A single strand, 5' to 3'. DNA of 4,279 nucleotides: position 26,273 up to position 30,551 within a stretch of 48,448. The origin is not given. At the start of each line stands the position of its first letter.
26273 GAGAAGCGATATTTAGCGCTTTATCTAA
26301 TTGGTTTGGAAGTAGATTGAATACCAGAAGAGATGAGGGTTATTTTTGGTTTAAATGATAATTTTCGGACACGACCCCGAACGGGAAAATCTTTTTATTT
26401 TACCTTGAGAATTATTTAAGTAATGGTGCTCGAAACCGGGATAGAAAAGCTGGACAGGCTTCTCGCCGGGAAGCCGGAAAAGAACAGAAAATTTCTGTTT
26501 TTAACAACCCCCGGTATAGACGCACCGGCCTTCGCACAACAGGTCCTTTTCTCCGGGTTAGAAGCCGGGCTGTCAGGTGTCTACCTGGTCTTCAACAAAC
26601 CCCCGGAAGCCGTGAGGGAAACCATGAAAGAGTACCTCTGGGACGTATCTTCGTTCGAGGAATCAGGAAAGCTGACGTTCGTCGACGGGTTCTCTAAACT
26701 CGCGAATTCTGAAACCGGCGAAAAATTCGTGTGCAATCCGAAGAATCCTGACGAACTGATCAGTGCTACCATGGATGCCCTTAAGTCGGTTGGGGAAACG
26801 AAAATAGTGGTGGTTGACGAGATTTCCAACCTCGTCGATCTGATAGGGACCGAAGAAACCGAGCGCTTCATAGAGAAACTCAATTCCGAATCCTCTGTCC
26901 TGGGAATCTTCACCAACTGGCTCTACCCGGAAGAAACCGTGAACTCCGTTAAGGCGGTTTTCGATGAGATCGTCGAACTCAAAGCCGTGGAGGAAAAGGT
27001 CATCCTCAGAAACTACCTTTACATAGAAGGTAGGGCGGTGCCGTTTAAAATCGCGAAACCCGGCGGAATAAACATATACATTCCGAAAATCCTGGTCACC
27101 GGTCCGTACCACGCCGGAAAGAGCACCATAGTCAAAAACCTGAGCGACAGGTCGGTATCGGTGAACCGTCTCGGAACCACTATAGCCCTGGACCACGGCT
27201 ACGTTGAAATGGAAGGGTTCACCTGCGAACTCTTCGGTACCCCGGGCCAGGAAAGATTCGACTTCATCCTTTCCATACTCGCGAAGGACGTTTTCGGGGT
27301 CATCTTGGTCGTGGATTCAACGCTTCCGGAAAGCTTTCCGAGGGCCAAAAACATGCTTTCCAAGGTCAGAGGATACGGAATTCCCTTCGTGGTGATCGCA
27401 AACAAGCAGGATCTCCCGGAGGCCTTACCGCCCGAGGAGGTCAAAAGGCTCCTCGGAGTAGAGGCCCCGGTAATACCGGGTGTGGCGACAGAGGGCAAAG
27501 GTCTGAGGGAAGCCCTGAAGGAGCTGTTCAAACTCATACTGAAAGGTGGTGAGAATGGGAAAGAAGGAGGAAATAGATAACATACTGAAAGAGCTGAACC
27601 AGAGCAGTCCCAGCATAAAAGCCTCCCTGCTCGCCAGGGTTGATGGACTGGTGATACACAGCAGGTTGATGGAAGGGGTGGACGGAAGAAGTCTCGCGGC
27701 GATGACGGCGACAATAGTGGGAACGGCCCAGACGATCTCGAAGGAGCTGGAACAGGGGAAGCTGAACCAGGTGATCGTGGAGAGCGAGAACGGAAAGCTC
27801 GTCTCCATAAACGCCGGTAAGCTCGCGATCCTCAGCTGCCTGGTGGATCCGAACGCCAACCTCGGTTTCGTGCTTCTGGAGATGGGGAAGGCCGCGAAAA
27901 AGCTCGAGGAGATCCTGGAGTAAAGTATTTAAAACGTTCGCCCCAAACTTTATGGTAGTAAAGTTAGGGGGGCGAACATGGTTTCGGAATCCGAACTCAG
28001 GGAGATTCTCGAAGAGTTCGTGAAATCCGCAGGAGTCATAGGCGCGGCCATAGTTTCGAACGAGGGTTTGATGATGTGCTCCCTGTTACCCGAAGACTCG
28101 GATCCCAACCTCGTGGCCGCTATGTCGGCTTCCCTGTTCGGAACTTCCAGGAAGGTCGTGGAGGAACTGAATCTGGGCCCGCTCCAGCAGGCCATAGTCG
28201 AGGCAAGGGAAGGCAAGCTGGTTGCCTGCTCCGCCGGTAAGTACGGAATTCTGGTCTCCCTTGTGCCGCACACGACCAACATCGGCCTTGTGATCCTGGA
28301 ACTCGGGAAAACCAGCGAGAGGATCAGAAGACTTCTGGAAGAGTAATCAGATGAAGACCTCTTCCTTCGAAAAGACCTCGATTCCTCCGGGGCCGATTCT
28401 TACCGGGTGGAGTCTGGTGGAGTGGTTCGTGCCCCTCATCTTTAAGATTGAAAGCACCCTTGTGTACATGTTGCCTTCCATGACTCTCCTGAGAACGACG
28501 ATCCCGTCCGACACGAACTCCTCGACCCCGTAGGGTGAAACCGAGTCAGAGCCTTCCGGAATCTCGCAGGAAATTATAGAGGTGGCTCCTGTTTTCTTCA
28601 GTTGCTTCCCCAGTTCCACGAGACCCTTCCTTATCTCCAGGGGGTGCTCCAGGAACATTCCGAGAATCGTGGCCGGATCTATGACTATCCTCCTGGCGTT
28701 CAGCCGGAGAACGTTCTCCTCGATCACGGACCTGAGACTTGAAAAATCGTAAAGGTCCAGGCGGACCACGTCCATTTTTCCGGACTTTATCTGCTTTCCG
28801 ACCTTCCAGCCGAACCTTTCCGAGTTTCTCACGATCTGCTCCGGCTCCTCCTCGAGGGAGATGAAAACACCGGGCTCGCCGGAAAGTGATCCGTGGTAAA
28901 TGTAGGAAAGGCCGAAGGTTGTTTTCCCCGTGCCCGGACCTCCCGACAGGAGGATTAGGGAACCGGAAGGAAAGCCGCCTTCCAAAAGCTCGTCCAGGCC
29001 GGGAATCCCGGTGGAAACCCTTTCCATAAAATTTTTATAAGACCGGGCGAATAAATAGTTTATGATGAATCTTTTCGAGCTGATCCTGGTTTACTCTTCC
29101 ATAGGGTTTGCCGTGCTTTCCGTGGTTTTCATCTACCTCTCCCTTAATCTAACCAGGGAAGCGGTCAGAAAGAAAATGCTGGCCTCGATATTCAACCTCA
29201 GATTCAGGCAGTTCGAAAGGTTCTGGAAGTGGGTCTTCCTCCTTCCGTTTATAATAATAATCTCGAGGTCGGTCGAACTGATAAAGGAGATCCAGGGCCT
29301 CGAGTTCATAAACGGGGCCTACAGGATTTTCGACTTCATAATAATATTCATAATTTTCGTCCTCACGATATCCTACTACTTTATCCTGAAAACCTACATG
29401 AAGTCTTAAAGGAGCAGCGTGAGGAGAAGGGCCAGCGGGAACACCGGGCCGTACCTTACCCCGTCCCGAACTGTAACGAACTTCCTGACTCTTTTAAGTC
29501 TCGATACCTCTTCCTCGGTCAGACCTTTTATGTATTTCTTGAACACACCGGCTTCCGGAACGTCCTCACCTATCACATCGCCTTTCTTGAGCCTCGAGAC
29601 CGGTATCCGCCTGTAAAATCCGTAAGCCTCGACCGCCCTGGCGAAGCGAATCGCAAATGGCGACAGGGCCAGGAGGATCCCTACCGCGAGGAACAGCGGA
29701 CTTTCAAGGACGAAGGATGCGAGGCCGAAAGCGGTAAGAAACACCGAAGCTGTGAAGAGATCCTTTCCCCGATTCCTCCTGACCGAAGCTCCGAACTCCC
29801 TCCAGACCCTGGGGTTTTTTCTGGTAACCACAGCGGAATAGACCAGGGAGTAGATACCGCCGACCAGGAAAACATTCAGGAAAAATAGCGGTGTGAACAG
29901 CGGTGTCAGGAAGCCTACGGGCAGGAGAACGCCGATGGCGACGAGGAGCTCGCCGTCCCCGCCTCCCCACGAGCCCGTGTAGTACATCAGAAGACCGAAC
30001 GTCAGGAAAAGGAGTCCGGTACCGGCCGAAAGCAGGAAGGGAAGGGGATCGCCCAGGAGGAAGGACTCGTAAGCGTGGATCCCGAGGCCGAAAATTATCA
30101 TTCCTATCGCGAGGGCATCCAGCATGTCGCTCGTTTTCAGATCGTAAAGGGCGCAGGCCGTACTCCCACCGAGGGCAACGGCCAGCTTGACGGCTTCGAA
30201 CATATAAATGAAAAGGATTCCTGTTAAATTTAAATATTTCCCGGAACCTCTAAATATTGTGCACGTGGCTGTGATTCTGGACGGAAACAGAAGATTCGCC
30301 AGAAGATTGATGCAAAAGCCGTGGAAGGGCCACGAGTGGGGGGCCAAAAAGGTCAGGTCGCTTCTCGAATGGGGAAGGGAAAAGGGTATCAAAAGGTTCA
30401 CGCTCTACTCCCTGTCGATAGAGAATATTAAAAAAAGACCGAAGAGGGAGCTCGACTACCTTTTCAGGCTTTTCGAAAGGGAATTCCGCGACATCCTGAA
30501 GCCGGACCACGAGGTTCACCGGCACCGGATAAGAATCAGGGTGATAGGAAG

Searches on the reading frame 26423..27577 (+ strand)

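Call 22: search_protein_families(library=pfam, proteins=[window:26423-27577:+], max_evalue=0.00001)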
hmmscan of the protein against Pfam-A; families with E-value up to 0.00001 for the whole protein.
window:26423-27577:+ (385 aa): 7 families
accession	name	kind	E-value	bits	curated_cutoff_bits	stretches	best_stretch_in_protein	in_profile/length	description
PF06745.19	ATPase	-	1.4e-18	67.5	26.6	1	4-190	2-191/231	KaiC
PF00025.27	Arf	-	2.1e-13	50.6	22.3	1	222-369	16-171/174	ADP-ribosylation factor family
PF00071.28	Ras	-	1.1e-09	38.5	21.6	1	222-342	1-129/162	Ras family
PF00009.33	GTP_EFTU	-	1.6e-09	38.1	26.5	1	250-371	53-185/188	Elongation factor Tu GTP binding domain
PF03029.23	ATP_bind_1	-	5.2e-09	36.7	27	0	270-347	95-183/240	Conserved hypothetical ATP binding protein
PF01926.29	MMR_HSR1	-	3.4e-08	34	21.9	1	223-328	2-113/113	50S ribosome-binding GTPase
PF08477.19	Roc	-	3.6e-06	27.6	27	0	222-330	1-119/119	Ras of Complex, Roc, domain of DAPkinase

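Call 97: search_protein_families(library=ncbifam, proteins=[window:26423-27577:+], max_evalue=0.001)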
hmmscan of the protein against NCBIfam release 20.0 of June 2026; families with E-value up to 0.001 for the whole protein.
window:26423-27577:+ (385 aa): 6 families
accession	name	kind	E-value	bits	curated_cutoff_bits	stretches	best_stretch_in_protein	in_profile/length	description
TIGR03877.1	thermo_KaiC_1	hypoth_equivalog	1.6e-19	70.4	307.25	1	4-137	5-139/238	KaiC domain-containing protein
TIGR00231.1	small_GTP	domain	4.9e-17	62.2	42.5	1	219-368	2-162/164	GTP-binding protein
NF006799.0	PRK09302.1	equivalog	4.1e-10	38.8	408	1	3-94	13-105/515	circadian clock protein KaiC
TIGR03881.1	KaiC_arch_4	hypoth_equivalog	3.4e-08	33.4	247.8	1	3-201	3-203/231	KaiC domain-containing protein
TIGR03880.1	KaiC_arch_3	hypoth_equivalog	2.7e-07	30.3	249.45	1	6-88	1-82/224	KaiC domain-containing protein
TIGR00437.1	feoB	equivalog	0.00094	18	315.65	0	231-368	5-150/594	ferrous iron transport protein B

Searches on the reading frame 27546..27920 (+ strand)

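Call 96: search_protein_families(library=pfam, proteins=[window:27546-27920:+], max_evalue=0.001)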
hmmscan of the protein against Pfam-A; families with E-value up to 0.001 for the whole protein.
window:27546-27920:+ (125 aa): 2 families
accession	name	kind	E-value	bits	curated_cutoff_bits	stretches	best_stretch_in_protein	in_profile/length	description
PF03259.23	Robl_LC7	-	1.3e-14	54.1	23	1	15-97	6-88/91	Roadblock/LC7 domain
PF08923.16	MAPKK1_Int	-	0.00074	19.8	25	1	9-122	2-114/119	Mitogen-activated protein kinase kinase 1 interacting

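Call 97: search_protein_families(library=ncbifam, proteins=[window:27546-27920:+], max_evalue=0.001)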
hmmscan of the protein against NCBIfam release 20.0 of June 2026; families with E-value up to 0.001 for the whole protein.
window:27546-27920:+ (125 aa): 1 family
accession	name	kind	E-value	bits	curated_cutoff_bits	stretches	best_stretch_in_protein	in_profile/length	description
NF052242.1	GTPaseActivMglBThm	equivalog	0.00016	21.8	200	1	48-124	57-133/161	GTPase-activating protein MglB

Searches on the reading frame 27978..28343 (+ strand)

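Call 96: search_protein_families(library=pfam, proteins=[window:27978-28343:+], max_evalue=0.001)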
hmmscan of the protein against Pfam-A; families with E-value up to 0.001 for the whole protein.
window:27978-28343:+ (122 aa): 1 family
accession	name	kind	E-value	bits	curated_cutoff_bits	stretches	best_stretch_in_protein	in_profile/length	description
PF03259.23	Robl_LC7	-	6.1e-16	58.4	23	1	9-93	4-88/91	Roadblock/LC7 domain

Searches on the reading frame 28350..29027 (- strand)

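Call 96: search_protein_families(library=pfam, proteins=[window:28350-29027:-], max_evalue=0.001)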
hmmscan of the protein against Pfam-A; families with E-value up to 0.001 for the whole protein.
window:28350-29027:- (226 aa): 3 families
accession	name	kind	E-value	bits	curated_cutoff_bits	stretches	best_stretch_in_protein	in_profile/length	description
PF06745.19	ATPase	-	3.9e-63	213.3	26.6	1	4-222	1-230/231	KaiC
PF03796.21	DnaB_C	-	2.3e-07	30.9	27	1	4-102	2-96/255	DnaB-like helicase C terminal domain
PF13481.12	AAA_25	-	4.9e-06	26.8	27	1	4-76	15-98/195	AAA domain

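Call 97: search_protein_families(library=ncbifam, proteins=[window:28350-29027:-], max_evalue=0.001)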
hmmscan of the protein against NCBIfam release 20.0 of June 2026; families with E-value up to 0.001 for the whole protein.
window:28350-29027:- (226 aa): 17 families
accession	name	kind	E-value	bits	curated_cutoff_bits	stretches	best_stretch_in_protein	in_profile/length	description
NF006799.0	PRK09302.1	equivalog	1.1e-50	172.7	408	1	2-219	11-239/515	circadian clock protein KaiC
TIGR03880.1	KaiC_arch_3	hypoth_equivalog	1.7e-46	158.5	249.45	1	7-225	1-224/224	KaiC domain-containing protein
TIGR03877.1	thermo_KaiC_1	hypoth_equivalog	1.4e-44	152.4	307.25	1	1-221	1-235/238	KaiC domain-containing protein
TIGR02655.1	circ_KaiC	equivalog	8e-42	143.5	546.25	1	3-220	2-230/484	circadian clock protein KaiC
TIGR03881.1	KaiC_arch_4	hypoth_equivalog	1.4e-34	119.8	247.8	1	2-214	1-223/231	KaiC domain-containing protein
NF004723.0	PRK06067.1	subfamily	8.6e-11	41.8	194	1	4-204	16-219/243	flagellar accessory protein FlaH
TIGR00665.1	DnaB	equivalog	1.5e-07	30.6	385.25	1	4-103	178-273/435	replicative DNA helicase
TIGR00416.1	sms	equivalog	1.6e-07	30.5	403.05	1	2-117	74-177/454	DNA repair protein RadA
NF052589.1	ArlH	equivalog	1.9e-07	31.1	215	1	10-202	8-205/229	archaellum protein ArlH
TIGR03600.1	phage_DnaB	exception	2.7e-07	30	498.65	1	4-69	177-242/421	phage replicative helicase, DnaB family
NF004629.0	PRK05973.1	equivalog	5.7e-07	28.8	156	1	19-104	61-141/237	DNA helicase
NF005852.0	PRK07773.1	equivalog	1.4e-06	26.9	780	1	3-120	199-308/886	replicative DNA helicase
NF006861.0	PRK09361.1-1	equivalog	8.5e-06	25.5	278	1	2-60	3-61/235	DNA repair and recombination protein RadB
NF006306.0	PRK08506.1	equivalog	1.1e-05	24.3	596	1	4-67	175-237/472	replicative DNA helicase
TIGR03878.1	thermo_KaiC_2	hypoth_equivalog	2.3e-05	23.9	232.2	1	17-168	31-192/259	KaiC domain-containing protein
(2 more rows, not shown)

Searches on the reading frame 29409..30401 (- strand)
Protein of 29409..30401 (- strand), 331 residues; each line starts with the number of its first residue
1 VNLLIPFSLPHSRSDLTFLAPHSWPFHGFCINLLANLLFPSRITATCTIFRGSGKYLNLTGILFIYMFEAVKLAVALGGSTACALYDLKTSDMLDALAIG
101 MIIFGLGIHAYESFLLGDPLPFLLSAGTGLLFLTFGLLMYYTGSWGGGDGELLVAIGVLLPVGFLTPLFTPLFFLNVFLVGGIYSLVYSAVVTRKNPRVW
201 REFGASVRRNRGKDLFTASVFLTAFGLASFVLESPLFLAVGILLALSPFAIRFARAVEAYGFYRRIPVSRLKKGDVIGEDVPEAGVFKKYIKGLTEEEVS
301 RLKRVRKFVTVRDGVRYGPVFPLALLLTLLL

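Call 57: search_protein_families(library=pfam, proteins=[window:29409-30401:-], max_evalue=0.0001)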
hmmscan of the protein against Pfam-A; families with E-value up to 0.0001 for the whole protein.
window:29409-30401:- (331 aa): 1 family
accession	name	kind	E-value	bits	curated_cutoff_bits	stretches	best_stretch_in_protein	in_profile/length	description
PF01478.23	Peptidase_A24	-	3e-08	34.5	26.5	1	78-186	5-104/104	Type IV leader peptidase family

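Call 60: search_protein_families(library=ncbifam, proteins=[window:29409-30401:-], max_evalue=1)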
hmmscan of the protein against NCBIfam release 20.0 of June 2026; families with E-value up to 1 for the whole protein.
window:29409-30401:- (331 aa): 1 family
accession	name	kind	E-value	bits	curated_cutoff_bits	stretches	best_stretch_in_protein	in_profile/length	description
NF040695.1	FlaK_Arch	equivalog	5.4e-10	39.2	330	1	82-175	12-103/230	preflagellin peptidase FlaK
